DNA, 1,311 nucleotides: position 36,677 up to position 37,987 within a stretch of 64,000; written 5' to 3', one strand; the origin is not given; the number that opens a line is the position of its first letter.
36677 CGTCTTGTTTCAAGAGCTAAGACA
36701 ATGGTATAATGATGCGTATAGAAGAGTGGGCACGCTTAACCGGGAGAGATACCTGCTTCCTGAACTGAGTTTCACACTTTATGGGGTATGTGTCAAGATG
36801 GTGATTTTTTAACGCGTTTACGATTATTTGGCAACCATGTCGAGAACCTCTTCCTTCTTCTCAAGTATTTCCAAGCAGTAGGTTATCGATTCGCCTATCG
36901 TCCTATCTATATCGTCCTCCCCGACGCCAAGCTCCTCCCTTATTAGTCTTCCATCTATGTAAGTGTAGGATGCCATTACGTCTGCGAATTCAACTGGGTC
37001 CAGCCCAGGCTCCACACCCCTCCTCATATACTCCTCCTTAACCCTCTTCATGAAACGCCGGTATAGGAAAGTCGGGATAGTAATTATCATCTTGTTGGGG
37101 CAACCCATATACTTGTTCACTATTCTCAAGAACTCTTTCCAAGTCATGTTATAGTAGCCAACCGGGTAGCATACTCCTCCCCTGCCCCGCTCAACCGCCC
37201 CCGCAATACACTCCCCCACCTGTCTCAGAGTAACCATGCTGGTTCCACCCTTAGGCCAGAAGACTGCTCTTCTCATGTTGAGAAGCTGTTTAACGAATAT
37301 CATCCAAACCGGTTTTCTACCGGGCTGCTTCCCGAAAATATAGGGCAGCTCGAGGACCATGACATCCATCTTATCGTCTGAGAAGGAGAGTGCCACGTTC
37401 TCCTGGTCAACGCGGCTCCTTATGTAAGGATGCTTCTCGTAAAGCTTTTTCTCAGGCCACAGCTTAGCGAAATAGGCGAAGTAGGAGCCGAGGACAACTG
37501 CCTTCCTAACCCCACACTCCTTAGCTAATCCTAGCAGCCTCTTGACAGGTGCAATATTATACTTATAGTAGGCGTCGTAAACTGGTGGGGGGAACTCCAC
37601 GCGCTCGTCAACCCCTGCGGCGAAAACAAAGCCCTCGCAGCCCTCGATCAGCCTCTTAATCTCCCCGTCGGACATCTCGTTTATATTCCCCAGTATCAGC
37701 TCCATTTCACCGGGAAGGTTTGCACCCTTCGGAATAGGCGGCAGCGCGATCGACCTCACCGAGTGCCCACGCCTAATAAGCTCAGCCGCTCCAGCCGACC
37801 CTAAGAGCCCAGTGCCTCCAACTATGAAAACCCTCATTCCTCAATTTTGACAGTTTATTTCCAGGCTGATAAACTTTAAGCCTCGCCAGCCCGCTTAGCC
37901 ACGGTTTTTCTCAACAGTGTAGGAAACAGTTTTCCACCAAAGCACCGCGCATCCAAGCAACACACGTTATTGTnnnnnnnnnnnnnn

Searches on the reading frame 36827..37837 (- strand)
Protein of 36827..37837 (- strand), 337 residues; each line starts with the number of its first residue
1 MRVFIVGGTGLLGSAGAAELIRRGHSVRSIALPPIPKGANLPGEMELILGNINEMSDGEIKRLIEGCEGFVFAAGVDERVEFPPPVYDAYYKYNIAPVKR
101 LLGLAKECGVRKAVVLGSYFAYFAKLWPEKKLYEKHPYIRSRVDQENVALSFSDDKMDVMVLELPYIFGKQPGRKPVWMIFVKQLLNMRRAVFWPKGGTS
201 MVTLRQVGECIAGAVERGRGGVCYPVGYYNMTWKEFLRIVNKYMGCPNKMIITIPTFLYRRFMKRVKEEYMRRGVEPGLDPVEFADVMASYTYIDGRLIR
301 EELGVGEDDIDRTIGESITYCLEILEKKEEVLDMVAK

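Call 86: search_protein_families(library=pfam, proteins=[window:36827-37837:-], max_evalue=0.001)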
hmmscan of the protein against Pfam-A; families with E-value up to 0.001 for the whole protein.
window:36827-37837:- (337 aa): 2 families
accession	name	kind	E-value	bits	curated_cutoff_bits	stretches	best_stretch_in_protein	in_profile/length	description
PF01370.27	Epimerase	-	2.6e-09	37.3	20.9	1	3-188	1-196/240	NAD dependent epimerase/dehydratase family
PF13460.12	NAD_binding_10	-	9.3e-05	22.8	27.2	1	7-130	1-115/184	NAD(P)H-binding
